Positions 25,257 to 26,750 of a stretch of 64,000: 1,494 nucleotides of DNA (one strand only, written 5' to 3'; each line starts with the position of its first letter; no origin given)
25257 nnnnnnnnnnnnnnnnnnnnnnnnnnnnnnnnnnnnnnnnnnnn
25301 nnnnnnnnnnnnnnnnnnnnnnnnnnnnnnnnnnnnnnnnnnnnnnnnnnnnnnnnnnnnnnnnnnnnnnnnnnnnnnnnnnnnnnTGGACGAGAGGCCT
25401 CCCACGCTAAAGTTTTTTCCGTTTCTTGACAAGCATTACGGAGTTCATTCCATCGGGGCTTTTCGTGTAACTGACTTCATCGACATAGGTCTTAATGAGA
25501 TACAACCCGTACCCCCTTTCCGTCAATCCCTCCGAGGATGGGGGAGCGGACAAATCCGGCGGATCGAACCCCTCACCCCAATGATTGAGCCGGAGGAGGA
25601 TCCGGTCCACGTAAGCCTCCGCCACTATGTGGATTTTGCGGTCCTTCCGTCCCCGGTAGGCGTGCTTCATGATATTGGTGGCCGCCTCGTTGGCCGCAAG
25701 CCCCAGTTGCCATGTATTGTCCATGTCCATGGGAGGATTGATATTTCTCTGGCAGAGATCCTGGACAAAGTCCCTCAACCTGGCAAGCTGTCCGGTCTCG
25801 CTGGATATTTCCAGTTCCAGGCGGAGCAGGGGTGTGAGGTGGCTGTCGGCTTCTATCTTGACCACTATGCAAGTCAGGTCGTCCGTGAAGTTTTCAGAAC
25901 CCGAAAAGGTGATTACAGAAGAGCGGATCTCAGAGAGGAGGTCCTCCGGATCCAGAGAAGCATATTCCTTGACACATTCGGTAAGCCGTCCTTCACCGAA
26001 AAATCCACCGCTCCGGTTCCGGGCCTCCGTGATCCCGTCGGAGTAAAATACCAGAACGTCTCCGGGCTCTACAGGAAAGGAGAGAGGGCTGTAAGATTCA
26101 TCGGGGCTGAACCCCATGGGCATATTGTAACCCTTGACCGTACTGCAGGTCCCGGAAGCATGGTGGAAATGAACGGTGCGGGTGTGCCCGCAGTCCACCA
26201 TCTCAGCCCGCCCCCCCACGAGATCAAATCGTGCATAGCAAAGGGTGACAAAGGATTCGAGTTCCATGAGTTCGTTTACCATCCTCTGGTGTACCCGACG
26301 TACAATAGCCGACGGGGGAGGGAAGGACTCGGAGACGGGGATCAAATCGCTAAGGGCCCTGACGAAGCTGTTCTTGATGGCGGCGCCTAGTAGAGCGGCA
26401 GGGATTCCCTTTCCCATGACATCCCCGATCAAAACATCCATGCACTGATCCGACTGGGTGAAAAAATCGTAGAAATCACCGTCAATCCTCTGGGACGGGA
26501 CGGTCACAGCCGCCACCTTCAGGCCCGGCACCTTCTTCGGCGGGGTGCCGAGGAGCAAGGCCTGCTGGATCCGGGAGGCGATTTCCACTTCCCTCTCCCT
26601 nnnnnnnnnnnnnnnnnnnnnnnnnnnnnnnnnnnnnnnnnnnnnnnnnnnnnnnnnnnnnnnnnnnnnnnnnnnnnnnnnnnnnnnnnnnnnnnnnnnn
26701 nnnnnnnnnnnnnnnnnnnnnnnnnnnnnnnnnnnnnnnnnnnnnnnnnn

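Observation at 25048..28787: FHA-GAF-PAS-PP2C-RsbW kinase fusion plus STAS protein directly upstream of a Pel-like EPS operon (SypE/SypA-like partner switch without a sigma factor)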

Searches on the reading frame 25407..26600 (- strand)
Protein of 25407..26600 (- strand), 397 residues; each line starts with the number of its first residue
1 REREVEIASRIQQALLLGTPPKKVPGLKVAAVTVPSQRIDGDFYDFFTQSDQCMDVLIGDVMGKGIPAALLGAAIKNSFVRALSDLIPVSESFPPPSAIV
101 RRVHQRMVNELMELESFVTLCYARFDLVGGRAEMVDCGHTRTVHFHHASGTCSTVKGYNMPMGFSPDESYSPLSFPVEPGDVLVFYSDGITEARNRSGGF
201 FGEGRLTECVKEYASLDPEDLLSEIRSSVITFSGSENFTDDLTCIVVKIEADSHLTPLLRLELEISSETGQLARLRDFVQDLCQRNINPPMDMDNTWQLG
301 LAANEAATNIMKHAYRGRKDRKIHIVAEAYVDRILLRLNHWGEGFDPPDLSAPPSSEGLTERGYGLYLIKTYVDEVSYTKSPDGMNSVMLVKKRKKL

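Call 15: find_related_loci(query=window:25407-26600:-, collection=genome_contigs, flank=10000)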
Query window:25407-26600:- (397 aa) in genome_contigs; peptide patterns used: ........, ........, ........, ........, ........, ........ (x = any residue, [..] = any of these).
159 stretches matched a pattern; 136 encode a relative of the query (tblastn E <= 1e-3); the best 80 are kept; 80 distinct loci.
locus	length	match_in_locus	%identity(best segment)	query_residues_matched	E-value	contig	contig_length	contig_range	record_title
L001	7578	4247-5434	68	1-396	0e+0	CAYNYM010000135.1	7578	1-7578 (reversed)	MAG TPA_asm: uncultured Desulfobacteraceae bacterium isolate binchicken_co42_439 genome assembly, contig: NODE_17585_len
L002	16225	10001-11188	68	1-396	0e+0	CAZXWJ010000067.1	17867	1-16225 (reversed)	MAG TPA_asm: uncultured Desulfobacteraceae bacterium isolate binchicken_co42_476 genome assembly, contig: NODE_4237_leng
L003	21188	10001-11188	65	1-396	6e-180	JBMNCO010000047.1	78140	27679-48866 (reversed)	MAG: Desulfatiglandales bacterium isolate Bins.026 NODE_753, whole genome shotgun sequence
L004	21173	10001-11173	53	1-393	6e-140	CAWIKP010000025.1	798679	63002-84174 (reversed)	MAG: uncultured Acidobacteriota bacterium isolate MFD05176.bin.2.36 genome assembly, contig: contig_37021, whole genome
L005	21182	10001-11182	53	1-395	1e-138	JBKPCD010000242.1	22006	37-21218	MAG: Acidobacteriota bacterium isolate GB_EKS_MAG_00061 GB_EKS_000000664239, whole genome shotgun sequence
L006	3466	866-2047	53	1-395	1e-143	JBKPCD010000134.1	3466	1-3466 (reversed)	MAG: Acidobacteriota bacterium isolate GB_EKS_MAG_00061 GB_EKS_000001057011, whole genome shotgun sequence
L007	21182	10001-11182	52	1-395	2e-135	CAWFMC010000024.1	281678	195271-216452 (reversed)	MAG: uncultured Acidobacteriota bacterium isolate MFD00392.bin.2.345 genome assembly, contig: contig_5260, whole genome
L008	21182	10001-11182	52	1-395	3e-135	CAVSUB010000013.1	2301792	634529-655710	MAG: uncultured Acidobacteriota bacterium isolate MFD06298.bin.1.233 genome assembly, contig: contig_6266, whole genome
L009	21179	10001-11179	53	1-394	7e-138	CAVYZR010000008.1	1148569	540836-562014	MAG: uncultured Acidobacteriota bacterium isolate MFD02242.bin.1.228 genome assembly, contig: contig_654, whole genome s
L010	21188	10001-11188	51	1-395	9e-134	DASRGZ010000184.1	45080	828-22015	MAG TPA_asm: Chthonomonadaceae bacterium isolate SMAG_U10071 k141_2274535, whole genome shotgun sequence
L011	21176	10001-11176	52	1-394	9e-134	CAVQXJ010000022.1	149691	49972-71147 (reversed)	MAG: uncultured Acidobacteriota bacterium isolate MFD04212.bin.2.5 genome assembly, contig: contig_3218, whole genome sh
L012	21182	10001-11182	52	1-395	1e-137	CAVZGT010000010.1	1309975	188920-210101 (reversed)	MAG: uncultured Acidobacteriota bacterium isolate MFD05567.bin.2.150 genome assembly, contig: contig_20007, whole genome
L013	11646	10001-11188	48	2-395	8e-122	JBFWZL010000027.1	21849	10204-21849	MAG: Candidatus Binatia bacterium isolate CA_2019_TPBS_187 NODE_11142_length_21849_cov_3.649342_TPBS, whole genome shotg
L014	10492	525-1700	48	1-390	3e-121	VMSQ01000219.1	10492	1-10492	MAG: Desulfobacteraceae bacterium isolate S3_36 k141_133884, whole genome shotgun sequence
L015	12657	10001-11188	49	1-395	3e-121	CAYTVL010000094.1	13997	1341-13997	MAG TPA_asm: uncultured Enterobacteriaceae bacterium isolate binchicken_co185_232 genome assembly, contig: NODE_6602_len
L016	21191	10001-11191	47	1-397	3e-121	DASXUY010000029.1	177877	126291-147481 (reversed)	MAG TPA_asm: Capsulimonadaceae bacterium isolate SMAG_U4730 k141_352763, whole genome shotgun sequence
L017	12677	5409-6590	49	1-395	7e-121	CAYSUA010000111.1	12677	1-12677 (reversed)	MAG TPA_asm: uncultured Desulfobacteraceae bacterium isolate SRP200020_co7_102 genome assembly, contig: NODE_3536_length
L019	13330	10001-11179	49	1-394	1e-120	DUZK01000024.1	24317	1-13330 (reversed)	MAG TPA_asm: Deltaproteobacteria bacterium isolate MAG_15370_dsfb_81 Ga0180009_10001973, whole genome shotgun sequence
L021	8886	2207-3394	46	1-395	6e-120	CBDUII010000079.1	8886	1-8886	MAG TPA_asm: uncultured bacterium isolate SRR12887795_binner13_Refined_1 genome assembly, contig: ERZ24945578.1087, whol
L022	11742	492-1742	47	1-391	7e-120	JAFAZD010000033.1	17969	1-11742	MAG: Armatimonadota bacterium isolate CP_BM_RX_R8_32 BM_RX_R8_k147_3315244, whole genome shotgun sequence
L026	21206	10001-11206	46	1-395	3e-118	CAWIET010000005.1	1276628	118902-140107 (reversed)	MAG: uncultured Armatimonadetes bacterium isolate MFD04580.bin.1.40 genome assembly, contig: contig_72, whole genome sho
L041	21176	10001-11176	44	1-390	1e-112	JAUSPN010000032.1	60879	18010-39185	MAG: Candidatus Desulfaltia sp. isolate E21_metabat.bin.72 E21_k141_103723, whole genome shotgun sequence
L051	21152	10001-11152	45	1-383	3e-109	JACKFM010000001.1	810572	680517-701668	MAG: Candidatus Omnitrophota bacterium isolate HK-STAS-OMNI-5 HK-STAS-OMNI-5_1, whole genome shotgun sequence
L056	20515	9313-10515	42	1-396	1e-105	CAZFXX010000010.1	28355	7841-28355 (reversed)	MAG TPA_asm: uncultured Desulfobacteraceae bacterium isolate binchicken_co181_129 genome assembly, contig: NODE_2297_len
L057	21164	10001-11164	44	1-386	1e-105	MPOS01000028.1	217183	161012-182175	MAG: Deltaproteobacteria bacterium Phox-21 k99_13016, whole genome shotgun sequence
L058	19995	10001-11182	41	1-390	1e-105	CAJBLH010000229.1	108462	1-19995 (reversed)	MAG: uncultured Desulfobacteraceae bacterium isolate Loc090721-6m_bin-047 genome assembly, contig: bin-047:229/315, whol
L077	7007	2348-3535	43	1-395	8e-100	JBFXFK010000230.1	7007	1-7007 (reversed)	MAG: Desulfatirhabdiaceae bacterium isolate CA_2019_TPIn_138 NODE_43475_length_7007_cov_8.819767_TPIn, whole genome shot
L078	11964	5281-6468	42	1-395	2e-98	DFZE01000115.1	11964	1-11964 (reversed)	MAG TPA_asm: Desulfobacteraceae bacterium UBA4064 UBA4064_contig_23669, whole genome shotgun sequence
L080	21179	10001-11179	42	1-392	1e-97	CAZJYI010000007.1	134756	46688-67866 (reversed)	MAG TPA_asm: uncultured Victivallales bacterium isolate binchicken_co97_160 genome assembly, contig: NODE_283_length_134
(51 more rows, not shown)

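Call 27: search_protein_families(library=pfam, proteins=[L017:4866-6593:+], max_evalue=0.0001)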
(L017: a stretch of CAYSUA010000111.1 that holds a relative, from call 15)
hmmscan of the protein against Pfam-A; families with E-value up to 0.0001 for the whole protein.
L017:4866-6593:+ (575 aa): 3 families
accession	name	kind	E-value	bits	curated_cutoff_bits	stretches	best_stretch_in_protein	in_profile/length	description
PF07228.17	SpoIIE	-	1.8e-36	126.3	25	1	236-426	6-187/192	Stage II sporulation protein E (SpoIIE)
PF00072.30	Response_reg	-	1.2e-27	96.7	30.2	1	7-113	1-104/111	Response regulator receiver domain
PF13581.12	HATPase_c_2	-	4.2e-20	72.5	27.4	1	447-572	2-127/127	Histidine kinase-like ATPase domain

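Call 53: search_protein_families(library=pfam, proteins=[L003:11604-13658:-], max_evalue=0.0001)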
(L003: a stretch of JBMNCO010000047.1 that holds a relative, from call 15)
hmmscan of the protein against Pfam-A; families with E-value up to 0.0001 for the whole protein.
L003:11604-13658:- (684 aa): 2 families
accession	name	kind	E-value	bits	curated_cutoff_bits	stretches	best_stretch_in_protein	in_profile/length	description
PF00330.25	Aconitase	-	4e-99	333.1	28.7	1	45-444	2-463/463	Aconitase family (aconitate hydratase)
PF00694.25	Aconitase_C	-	1e-21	78.1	22.8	1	557-615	72-130/131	Aconitase C-terminal domain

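Call 60: search_protein_families(library=pfam, proteins=[L010:11714-13363:+, L016:11605-14190:+, L021:3899-5080:+, L022:2201-3454:+, L026:11735-13279:+, L041:11673-13901:+, L051:11686-12561:+, L056:10962-11780:+, L058:11235-12947:+, L078:6987-7772:+], max_evalue=0.0001)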
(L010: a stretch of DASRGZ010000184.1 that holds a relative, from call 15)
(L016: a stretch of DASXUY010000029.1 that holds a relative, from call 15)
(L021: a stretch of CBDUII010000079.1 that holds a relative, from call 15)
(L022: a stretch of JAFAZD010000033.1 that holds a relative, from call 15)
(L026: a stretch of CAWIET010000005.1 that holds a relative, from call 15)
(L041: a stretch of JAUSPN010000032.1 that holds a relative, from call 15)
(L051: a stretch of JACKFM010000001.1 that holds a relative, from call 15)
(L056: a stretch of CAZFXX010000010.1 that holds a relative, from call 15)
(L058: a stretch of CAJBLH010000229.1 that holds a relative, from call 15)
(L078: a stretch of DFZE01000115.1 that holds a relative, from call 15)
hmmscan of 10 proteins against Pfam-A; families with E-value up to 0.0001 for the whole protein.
L010:11714-13363:+ (549 aa): 2 families
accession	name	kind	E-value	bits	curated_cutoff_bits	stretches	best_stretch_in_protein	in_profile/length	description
PF02781.21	G6PD_C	-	1.9e-123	411.7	27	1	232-532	1-296/296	Glucose-6-phosphate dehydrogenase, C-terminal domain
PF00479.28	G6PD_N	-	4.5e-66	223.4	22.1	1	44-230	1-183/183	Glucose-6-phosphate dehydrogenase, NAD binding domain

L016:11605-14190:+ (861 aa): 1 family
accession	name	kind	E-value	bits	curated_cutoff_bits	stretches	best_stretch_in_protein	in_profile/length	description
PF00343.26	Phosphorylase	-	0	1053.8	27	1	146-857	2-713/713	Carbohydrate phosphorylase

L021:3899-5080:+ (393 aa): 1 family
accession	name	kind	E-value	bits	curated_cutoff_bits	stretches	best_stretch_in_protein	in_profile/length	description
PF01663.27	Phosphodiest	-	4.6e-16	59.8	23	1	10-344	6-342/342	Type I phosphodiesterase / nucleotide pyrophosphatase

L022:2201-3454:+ (417 aa): 6 families
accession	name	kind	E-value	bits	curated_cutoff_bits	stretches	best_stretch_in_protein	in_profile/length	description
PF01266.30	DAO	-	1.2e-68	232.7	27.9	1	5-398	2-353/353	FAD dependent oxidoreductase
PF13450.12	NAD_binding_8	-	3.5e-07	30.8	21.9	1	7-34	1-28/68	NAD(P)-binding Rossmann-like domain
PF07992.20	Pyr_redox_2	-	3.9e-07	30.2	26.1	0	3-34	143-174/291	Pyridine nucleotide-disulphide oxidoreductase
PF03486.20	HI0933_like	-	4.4e-07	30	50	0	4-35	2-33/244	HI0933-like protein Rossmann domain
PF00070.33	Pyr_redox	-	7.4e-07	30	22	0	5-34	2-31/82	Pyridine nucleotide-disulphide oxidoreductase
PF01494.25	FAD_binding_3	-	1.7e-06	27.9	22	0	4-38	3-37/349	FAD binding domain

L026:11735-13279:+ (514 aa): 4 families
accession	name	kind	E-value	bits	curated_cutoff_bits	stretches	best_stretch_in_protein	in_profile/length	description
PF03572.23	Peptidase_S41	-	8.1e-28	97.5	24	1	327-485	2-165/165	Peptidase family S41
PF17820.7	PDZ_6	-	1.9e-08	34.4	27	1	205-233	2-30/54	PDZ domain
PF22694.1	CtpB_N-like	-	1.3e-06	29.2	27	1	106-152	36-81/85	Activating protease CtpB N-terminal domain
PF00595.29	PDZ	-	1.3e-05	25.9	23.2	1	204-245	28-69/81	PDZ domain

L041:11673-13901:+ (742 aa): 7 families
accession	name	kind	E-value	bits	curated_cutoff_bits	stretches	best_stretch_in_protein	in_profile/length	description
PF02518.31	HATPase_c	-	2.9e-33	115.1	26.4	1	523-638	1-109/111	Histidine kinase-, DNA gyrase B-, and HSP90-like ATPase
PF00512.31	HisKA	-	7.9e-20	71.1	26.9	1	411-475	1-65/66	His Kinase A (phospho-acceptor) domain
PF13426.13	PAS_9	-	1e-11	45.5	27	1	281-383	2-103/103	PAS domain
PF08448.16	PAS_4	-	1.4e-11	45.1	23.1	1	279-385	4-109/110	PAS fold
PF00672.30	HAMP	-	3.2e-08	34.2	25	1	215-267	1-53/53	HAMP domain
PF00989.32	PAS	-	4.8e-08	33.5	22.6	1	279-377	10-109/113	PAS fold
PF21563.3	Mcp40H-20_sensor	-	2.3e-06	28.3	27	1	73-179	9-107/112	Methyl-accepting chemotaxis sensory transducer, class 40H, sensor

L051:11686-12561:+ (291 aa): 2 families
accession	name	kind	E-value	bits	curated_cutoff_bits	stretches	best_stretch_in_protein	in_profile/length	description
PF00535.33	Glycos_transf_2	-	6.4e-13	49.4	23.3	1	10-126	2-123/168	Glycosyl transferase family 2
PF10111.15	Glyco_tranf_2_2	-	1e-05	25.6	27.3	1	12-89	6-89/276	Glycosyltransferase like family 2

L056:10962-11780:+ (272 aa): 1 family
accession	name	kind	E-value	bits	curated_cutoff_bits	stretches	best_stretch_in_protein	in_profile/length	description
PF00795.27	CN_hydrolase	-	3.1e-50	171.3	23.2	1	5-247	1-252/256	Carbon-nitrogen hydrolase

L058:11235-12947:+ (570 aa): 4 families
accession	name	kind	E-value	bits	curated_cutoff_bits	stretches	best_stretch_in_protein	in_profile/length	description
PF01747.23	ATP-sulfurylase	-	1e-66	224.8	24.3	1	172-386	2-211/212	ATP-sulfurylase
PF01583.26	APS_kinase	-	3.3e-57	193.3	21.1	1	394-546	1-152/152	Adenylylsulphate kinase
PF14306.12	PUA_2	-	2.9e-49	167.2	27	1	6-163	2-158/159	PUA-like domain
PF13671.12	AAA_33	-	9.9e-05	23.1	27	0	398-514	2-117/143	AAA domain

L078:6987-7772:+ (261 aa): 1 family
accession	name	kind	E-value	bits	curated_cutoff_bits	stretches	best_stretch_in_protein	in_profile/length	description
PF02397.22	Bac_transf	-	1.7e-66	223.7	27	1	67-255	1-178/179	Bacterial sugar transferase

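Call 79: search_protein_families(library=pfam, proteins=[L017:4268-4663:+, L019:11788-13134:-], max_evalue=0.0001)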
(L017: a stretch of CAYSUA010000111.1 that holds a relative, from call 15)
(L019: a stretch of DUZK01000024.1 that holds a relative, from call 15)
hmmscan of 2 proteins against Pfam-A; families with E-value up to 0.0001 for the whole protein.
L017:4268-4663:+ (131 aa): 0 families

L019:11788-13134:- (448 aa): 2 families
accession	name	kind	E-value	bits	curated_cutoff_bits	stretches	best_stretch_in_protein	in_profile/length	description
PF13546.12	DDE_5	-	1.4e-59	202.3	27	1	15-276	8-271/272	DDE superfamily endonuclease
PF01609.27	DDE_Tnp_1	-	1.8e-06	28.3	23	1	169-376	63-199/200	Transposase DDE domain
